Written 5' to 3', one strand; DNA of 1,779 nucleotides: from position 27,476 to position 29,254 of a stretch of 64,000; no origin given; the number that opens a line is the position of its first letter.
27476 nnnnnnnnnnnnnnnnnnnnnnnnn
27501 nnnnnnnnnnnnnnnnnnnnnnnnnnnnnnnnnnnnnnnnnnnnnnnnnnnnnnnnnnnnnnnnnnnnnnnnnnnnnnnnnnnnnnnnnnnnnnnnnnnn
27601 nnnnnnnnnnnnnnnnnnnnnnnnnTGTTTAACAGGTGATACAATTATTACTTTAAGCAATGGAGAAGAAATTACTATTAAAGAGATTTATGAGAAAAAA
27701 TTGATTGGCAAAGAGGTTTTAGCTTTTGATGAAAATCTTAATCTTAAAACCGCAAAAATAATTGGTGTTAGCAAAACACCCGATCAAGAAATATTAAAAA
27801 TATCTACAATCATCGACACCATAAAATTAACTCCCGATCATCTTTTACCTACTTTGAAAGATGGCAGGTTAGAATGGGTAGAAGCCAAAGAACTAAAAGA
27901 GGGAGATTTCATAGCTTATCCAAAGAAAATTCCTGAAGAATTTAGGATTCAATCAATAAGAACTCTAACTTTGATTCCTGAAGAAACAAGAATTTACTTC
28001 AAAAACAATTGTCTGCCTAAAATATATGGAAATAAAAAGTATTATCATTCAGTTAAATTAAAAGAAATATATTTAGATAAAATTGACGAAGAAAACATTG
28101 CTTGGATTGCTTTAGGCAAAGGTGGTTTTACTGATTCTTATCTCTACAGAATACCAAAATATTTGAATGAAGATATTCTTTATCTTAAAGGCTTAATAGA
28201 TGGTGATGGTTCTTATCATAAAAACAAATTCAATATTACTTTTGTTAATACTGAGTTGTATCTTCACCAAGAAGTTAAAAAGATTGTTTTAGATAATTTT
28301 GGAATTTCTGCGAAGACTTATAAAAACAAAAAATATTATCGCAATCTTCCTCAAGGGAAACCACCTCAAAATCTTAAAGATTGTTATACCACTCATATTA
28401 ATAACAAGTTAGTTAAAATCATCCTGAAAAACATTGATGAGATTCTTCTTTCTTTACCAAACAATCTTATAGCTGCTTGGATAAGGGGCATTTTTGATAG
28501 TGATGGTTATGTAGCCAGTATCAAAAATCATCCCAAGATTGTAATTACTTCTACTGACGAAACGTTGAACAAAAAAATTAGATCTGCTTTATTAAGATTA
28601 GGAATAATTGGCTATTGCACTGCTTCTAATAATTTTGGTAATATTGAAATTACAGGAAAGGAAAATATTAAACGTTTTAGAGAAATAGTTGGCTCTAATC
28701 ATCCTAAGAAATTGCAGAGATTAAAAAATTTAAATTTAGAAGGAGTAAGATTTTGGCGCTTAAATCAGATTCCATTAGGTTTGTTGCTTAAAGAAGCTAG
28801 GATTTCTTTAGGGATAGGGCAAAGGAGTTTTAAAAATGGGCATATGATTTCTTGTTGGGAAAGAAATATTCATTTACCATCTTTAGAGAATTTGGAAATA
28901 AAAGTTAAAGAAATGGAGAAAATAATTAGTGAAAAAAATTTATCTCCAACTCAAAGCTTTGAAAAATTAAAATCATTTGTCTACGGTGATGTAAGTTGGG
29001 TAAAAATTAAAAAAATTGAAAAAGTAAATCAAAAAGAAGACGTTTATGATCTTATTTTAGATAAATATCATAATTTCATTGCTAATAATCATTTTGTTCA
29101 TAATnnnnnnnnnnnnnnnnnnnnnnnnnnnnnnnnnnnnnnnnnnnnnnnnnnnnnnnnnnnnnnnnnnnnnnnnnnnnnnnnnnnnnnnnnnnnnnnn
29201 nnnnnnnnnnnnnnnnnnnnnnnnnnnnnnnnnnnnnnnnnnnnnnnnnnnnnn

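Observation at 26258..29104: ftsH carries two large homing-endonuclease inteins only 15 extein residues apart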

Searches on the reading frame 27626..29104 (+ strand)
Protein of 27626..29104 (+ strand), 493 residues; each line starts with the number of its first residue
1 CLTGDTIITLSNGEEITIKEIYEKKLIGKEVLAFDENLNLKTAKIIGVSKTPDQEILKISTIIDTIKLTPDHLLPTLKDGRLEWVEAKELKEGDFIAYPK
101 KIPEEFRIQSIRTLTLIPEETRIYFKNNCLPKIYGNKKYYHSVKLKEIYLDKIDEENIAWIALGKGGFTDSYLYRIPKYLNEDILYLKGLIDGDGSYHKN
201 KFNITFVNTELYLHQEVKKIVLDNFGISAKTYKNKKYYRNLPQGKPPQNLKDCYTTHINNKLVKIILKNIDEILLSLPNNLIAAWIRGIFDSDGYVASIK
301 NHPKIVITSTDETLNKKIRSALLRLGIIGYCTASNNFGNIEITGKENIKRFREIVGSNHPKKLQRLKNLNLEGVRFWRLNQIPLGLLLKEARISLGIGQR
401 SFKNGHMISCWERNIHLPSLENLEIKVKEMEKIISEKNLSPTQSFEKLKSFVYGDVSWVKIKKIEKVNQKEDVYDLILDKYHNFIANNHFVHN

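Call 4: search_protein_families(library=pfam, proteins=[window:27626-29104:+], max_evalue=0.1)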
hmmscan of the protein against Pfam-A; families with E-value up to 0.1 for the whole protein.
window:27626-29104:+ (493 aa): 6 families
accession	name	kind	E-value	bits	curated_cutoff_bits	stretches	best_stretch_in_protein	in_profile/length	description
PF14890.11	Intein_splicing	-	2.1e-28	99.5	35.8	1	8-493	1-155/155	Intein splicing domain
PF14528.11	LAGLIDADG_3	-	3e-26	91.9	22.5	2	281-356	2-82/82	LAGLIDADG-like domain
PF05204.19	Hom_end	-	2.9e-05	24.6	21.1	0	284-332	16-63/110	Homing endonuclease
PF14527.11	LAGLIDADG_WhiA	-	0.00037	21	23.2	0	283-358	2-77/93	WhiA LAGLIDADG-like domain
PF01079.26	Hint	-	0.035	14.1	29.7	1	1-113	13-131/213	Hint module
PF06289.16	FlbD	-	0.043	13.9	24.7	0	3-23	25-45/59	Flagellar and Swarming motility proteins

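Call 5: search_protein_families(library=ncbifam, proteins=[window:27626-29104:+], max_evalue=0.1)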
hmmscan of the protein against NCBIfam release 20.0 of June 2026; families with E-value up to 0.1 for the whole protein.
window:27626-29104:+ (493 aa): 15 families
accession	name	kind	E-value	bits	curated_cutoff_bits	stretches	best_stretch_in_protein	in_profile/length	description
NF005852.0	PRK07773.1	equivalog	1.1e-24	86.8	780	2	185-493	510-826/886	replicative DNA helicase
NF011418.0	PRK14845.1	equivalog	1.5e-18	66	756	2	25-434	61-373/1049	translation initiation factor IF-2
NF011491.0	PRK14898.1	equivalog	3.2e-18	65.2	783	1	28-487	123-536/860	DNA-directed RNA polymerase subunit A''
NF003159.0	PRK04132.1-4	equivalog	1.6e-14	53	999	3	1-103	60-172/852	replication factor C small subunit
NF003158.0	PRK04132.1-3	equivalog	1.7e-11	42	1750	2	1-103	62-174/1437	replication factor C small subunit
TIGR01445.1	intein_Nterm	domain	1.5e-09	38.7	24.5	1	1-76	1-83/83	intein N-terminal splicing region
NF006207.0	PRK08332.1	equivalog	3.4e-08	31.2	2400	1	180-363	1001-1181/1684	vitamin B12-dependent ribonucleotide reductase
NF038162.1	RtcB_rel_intein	exception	1e-07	30.4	1150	1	436-493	520-578/961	intein-containing RtcB family protein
NF011302.0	PRK14714.1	equivalog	1.5e-07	29.4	1791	1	21-123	973-1079/1350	DNA-directed DNA polymerase II large subunit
NF003157.0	PRK04132.1-2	equivalog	2e-06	26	1103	2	427-488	531-590/864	replication factor C small subunit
NF038098.1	GyrA_w_intein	exception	2e-06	26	1850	1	268-493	322-537/1232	intein-containing DNA gyrase subunit A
NF052663.1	RtcB_rel_intein2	exception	7.8e-06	25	1050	1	1-94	78-168/626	intein-containing RctB family protein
NF007072.0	PRK09519.1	equivalog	0.034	12.5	1024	0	187-327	370-508/790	intein-containing recombinase RecA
NF009127.0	PRK12480.1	equivalog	0.05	12.6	579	1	441-488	50-97/330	D-lactate dehydrogenase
TIGR01443.1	intein_Cterm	domain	0.094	13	15.6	0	472-493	1-23/24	intein C-terminal splicing region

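Call 27: search_solved_structures(query=window:27626-29104:+, max_evalue=0.01, show_alignments=1)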
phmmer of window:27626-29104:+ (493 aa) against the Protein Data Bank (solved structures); distinct sequences matched with E-value up to 0.01: 12.
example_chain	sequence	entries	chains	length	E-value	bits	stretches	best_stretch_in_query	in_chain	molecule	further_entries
1mi8_A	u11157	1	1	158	3.9e-08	35.5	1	2-103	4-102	DnaB intein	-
5o9i_A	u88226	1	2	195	1.8e-07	33.3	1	28-104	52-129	Transcription initiation factor IIB,Transcription initiation factor IIB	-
5o9j_A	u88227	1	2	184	3.8e-07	32.2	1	10-103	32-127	Transcription initiation factor IIB,Transcription initiation factor IIB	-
6rpq_A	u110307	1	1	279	1.1e-06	30.7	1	42-105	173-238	Ubiquitin-like protein SMT3,1108aa long hypothetical cell division control protein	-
2cw7_A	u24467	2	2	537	1.3e-05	27.1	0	65-123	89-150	Endonuclease PI-PkoII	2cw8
6frg_A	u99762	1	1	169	2.3e-05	26.4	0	2-104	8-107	Replicative DNA helicase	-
6frh_A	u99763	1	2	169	2.3e-05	26.4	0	2-104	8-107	Replicative DNA helicase,Replicative DNA helicase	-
6rpp_A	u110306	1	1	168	0.00011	24.1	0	455-492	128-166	Cell division control protein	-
2lqm_A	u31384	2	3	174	0.00017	23.5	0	64-98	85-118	Pho radA intein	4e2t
4e2u_A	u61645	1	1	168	0.00026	22.9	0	59-112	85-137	Pho radA intein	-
4o1r_A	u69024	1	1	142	0.00038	22.4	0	454-493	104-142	Replicative DNA helicase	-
6fre_A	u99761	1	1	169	0.0005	22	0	2-104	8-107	Replicative DNA helicase,Replicative DNA helicase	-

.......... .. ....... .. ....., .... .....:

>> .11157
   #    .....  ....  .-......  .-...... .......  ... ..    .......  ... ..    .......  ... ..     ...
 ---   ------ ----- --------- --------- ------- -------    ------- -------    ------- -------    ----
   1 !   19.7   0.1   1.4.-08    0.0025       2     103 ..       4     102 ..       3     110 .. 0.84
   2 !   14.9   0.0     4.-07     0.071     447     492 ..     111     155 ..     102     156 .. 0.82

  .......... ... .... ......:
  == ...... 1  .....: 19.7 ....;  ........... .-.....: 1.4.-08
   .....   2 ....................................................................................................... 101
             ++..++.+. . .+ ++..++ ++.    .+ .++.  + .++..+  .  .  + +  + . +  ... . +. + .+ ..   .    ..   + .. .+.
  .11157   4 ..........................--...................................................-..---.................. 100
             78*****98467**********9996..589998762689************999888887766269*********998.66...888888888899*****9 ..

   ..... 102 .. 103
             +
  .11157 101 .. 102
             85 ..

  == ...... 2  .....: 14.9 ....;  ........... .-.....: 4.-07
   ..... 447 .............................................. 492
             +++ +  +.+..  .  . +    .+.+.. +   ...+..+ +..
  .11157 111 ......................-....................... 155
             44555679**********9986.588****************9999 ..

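Call 30: find_related_loci(query=A1, collection=genome_contigs, flank=5000)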
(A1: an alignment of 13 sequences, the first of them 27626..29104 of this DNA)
Query A1 (493 aa) in genome_contigs; peptide patterns used: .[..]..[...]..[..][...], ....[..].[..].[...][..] (x = any residue, [..] = any of these).
81 stretches matched a pattern; 31 encode a relative of the query (tblastn E <= 1e-3); 29 distinct loci.
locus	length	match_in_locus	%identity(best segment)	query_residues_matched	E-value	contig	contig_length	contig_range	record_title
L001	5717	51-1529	66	1-493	0e+0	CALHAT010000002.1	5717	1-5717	MAG: Candidatus Pacebacteria bacterium isolate H1_Bin_METABAT__85_sub_1 genome assembly, contig: c_000000244885, whole g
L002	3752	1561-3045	52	1-493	1e-168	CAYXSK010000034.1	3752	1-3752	MAG TPA_asm: uncultured Candidatus Saccharibacteria bacterium isolate binchicken_co387_6 genome assembly, contig: NODE_3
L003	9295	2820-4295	40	1-493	5e-120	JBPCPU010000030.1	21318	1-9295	MAG: Pyrinomonadaceae bacterium isolate TH_ant_mag_190 S1Ck127_9746573_flag_1_multi_21.0000_len_21318, whole genome shot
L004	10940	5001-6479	40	1-493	2e-120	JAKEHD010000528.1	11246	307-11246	MAG: Blastocatellia bacterium isolate PMV_6.28 PMV_6.28.k101_1076359, whole genome shotgun sequence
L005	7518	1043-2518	38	1-493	6e-119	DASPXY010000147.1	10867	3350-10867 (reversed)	MAG TPA_asm: Gemmataceae bacterium isolate SMAG_U11579 k141_514421, whole genome shotgun sequence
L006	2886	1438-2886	40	1-484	4e-122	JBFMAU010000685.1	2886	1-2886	MAG: Acidobacteriota bacterium isolate MAG146 MAG146_685, whole genome shotgun sequence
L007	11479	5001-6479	39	1-493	3e-117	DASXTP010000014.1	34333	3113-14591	MAG TPA_asm: Candidatus Eisenbacteria bacterium isolate SMAG_U4695 k141_2719907, whole genome shotgun sequence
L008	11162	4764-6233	39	1-493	2e-116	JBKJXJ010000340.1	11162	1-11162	MAG: Candidatus Eisenbacteria bacterium isolate swi_bin.170 k127_11417204, whole genome shotgun sequence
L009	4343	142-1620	38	1-493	3e-117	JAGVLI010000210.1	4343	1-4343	MAG: Planctomycetales bacterium isolate SW_37 c_000000064511, whole genome shotgun sequence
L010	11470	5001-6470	39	1-493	3e-113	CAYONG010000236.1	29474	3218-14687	MAG TPA_asm: uncultured bacterium isolate binchicken_co165_111 genome assembly, contig: k141_1572677, whole genome shotg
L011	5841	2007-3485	37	1-493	1e-108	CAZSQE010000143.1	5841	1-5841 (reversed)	MAG TPA_asm: uncultured bacterium isolate ERP113451_co2_200 genome assembly, contig: NODE_11131_length_5841_cov_10.32682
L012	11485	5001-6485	37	1-493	4e-108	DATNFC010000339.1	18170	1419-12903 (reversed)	MAG TPA_asm: Candidatus Methylomirabilota bacterium isolate SMAG_U11284 k141_183306, whole genome shotgun sequence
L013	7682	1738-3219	36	1-493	9e-108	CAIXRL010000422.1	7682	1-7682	MAG: Candidatus Eisenbacteria bacterium isolate AlinenSediments_bin-1799 genome assembly, contig: bin-1799:422/850, whol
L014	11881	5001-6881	36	1-493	5e-107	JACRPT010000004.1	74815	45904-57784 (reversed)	MAG: Candidatus Eisenbacteria bacterium isolate NC_groundwater_1994_Pr3_S-0.65um_72_3 SR2-18-Sp65_coassembly_scaffold_96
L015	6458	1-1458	37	4-493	2e-105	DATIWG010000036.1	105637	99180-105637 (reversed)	MAG TPA_asm: Nitrosotalea sp. isolate SMAG_U15217 k141_3911595, whole genome shotgun sequence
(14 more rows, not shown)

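Call 48: predict_structure(alignment_id=A1)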
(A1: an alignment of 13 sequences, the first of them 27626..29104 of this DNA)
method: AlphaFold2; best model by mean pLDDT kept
length: 493 residues; sequences in the alignment: 13
mean_pLDDT: 89.0   pTM: 0.88
mean pLDDT of the five models: 89.0, 88.3, 87.3, 87.2, 87.1
residues with pLDDT >= 90: 336; 70-90: 112; 50-70: 42; < 50: 3
segments of 3 or more residues with pLDDT < 50: 135-137
pLDDT, mean of each block of 10 residues (from residue 1): 96 94 96 95 96 96 93 93 96 94 71 91 78 52 84 84 75 90 97 91 90 96 94 69 57 88 95 92 97 90 90 92 93 83 91 96 93 69 89 94 89 88 92 95 95 92 94 96 96 94
secondary structure, 60 per line:
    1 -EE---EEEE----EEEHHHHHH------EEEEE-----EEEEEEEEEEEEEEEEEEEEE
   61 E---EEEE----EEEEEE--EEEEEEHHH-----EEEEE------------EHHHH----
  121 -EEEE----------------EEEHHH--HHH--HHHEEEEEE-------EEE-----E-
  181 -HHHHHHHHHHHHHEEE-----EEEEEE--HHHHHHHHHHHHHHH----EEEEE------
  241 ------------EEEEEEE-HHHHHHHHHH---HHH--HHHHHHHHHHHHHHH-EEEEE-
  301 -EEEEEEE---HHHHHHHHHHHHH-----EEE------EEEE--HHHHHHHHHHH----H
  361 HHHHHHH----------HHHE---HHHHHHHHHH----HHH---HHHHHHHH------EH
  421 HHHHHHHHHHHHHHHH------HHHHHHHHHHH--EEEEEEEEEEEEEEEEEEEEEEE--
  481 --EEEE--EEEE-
elements in order: E7-10 E15-17 H18-23 E30-34 E40-61 E65-68 E73-78 E81-86 E95-99 H113-116 E122-125 E142-144 E158-163 E171-173 H182-194 E195-197 E203-208 H211-225 E230-234 E253-259 H261-270 H279-293 E295-299 E302-308 H312-324 E330-332 E339-342 H345-355 H360-367 H385-394 H405-412 H420-436 H443-453 E456-478 E483-486 E489-492

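Call 51: fold_search(model_id=the predicted structure, library=pdb)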
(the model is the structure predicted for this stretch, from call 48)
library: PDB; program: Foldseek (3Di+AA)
matches with E <= 10: 524; with E <= 0.001: 106
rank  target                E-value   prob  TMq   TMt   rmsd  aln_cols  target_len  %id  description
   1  7qss                  9.9e-22  1.00  0.65  0.73   5.4       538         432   18  Crystal structure of homing endonuclease-associated TliVMA intein (C1A) (released 2022-03-30)
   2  2cw7                  4.0e-20  1.00  0.64  0.59   6.8       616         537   14  Crystal structure of intein homing endonuclease II (released 2006-04-18)
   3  1dq3                  9.3e-19  1.00  0.57  0.62   6.5       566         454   16  CRYSTAL STRUCTURE OF AN ARCHAEAL INTEIN-ENCODED HOMING ENDONUCLEASE PI-PFUI (released 2000-07-05)
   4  7qsu                  2.3e-18  1.00  0.56  0.73   5.8       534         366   16  Crystal structure of homing endonuclease-associated TliVMA intein (C1A, d333-339) (released 2022-03-30)
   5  7qst                  2.0e-15  1.00  0.51  0.68   6.5       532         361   16  Crystal structure of homing endonuclease-associated PhoVMA intein (C1A) (released 2022-03-30)
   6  1jva_B                2.1e-10  1.00  0.40  0.45  23.7       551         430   13  CRYSTAL STRUCTURE OF THE VMA1-DERIVED ENDONUCLEASE BEARING THE N AND C EXTEIN PROPEPTIDES (released 2002-08-29)
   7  1vde_A                4.9e-10  1.00  0.39  0.44  22.8       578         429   11  PI-SCEI, A HOMING ENDONUCLEASE WITH PROTEIN SPLICING ACTIVITY (released 1998-04-08)
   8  1um2_A                2.4e-09  1.00  0.39  0.45  22.5       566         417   13  Crystal Structure of the Vma1-Derived Endonuclease with the Ligated Extein Segment (released 2004-09-22)
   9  1jva_A                2.4e-09  1.00  0.39  0.44  23.7       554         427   12  CRYSTAL STRUCTURE OF THE VMA1-DERIVED ENDONUCLEASE BEARING THE N AND C EXTEIN PROPEPTIDES (released 2002-08-29)
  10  1lws_A                3.5e-09  1.00  0.39  0.45  23.2       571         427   12  Crystal structure of the intein homing endonuclease PI-SceI bound to its recognition sequence (released 2002-09-27)
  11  1um2_B                5.7e-09  1.00  0.38  0.43  22.7       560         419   11  Crystal Structure of the Vma1-Derived Endonuclease with the Ligated Extein Segment (released 2004-09-22)
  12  1dfa                  1.5e-08  1.00  0.35  0.41  21.5       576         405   11  CRYSTAL STRUCTURE OF PI-SCEI IN C2 SPACE GROUP (released 1999-12-08)
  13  1ef0_B                4.5e-08  1.00  0.39  0.47  22.9       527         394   13  CRYSTAL STRUCTURE OF PI-SCEI MINIPRECURSOR (released 2000-06-07)
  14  6frg                  2.1e-07  1.00  0.19  0.57   4.5       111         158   28  Crystal structure of G-1F mutant of Ssp DnaB Mini-Intein variant M86 (released 2019-01-30)
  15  2ab5_B                5.1e-07  1.00  0.26  0.46  11.5       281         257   16  bI3 LAGLIDADG Maturase (released 2005-08-30)
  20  1mi8                  2.5e-06  1.00  0.18  0.62   1.3       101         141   29  2.0 Angstrom crystal structure of a DnaB intein from Synechocystis sp. PCC 6803 (released 2003-08-19)
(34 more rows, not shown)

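Call 56: find_related_loci(query=A1, collection=viral_contigs, flank=4000)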
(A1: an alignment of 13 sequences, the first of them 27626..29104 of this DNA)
Query A1 (493 aa) in viral_contigs; peptide patterns used: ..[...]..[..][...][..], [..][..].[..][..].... (x = any residue, [..] = any of these).
96 stretches matched a pattern; 2 encode a relative of the query (tblastn E <= 1e-3); 2 distinct loci.
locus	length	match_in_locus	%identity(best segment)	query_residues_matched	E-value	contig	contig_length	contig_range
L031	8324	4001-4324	31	282-371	2e-5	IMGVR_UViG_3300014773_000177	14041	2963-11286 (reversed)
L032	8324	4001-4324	31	282-371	2e-5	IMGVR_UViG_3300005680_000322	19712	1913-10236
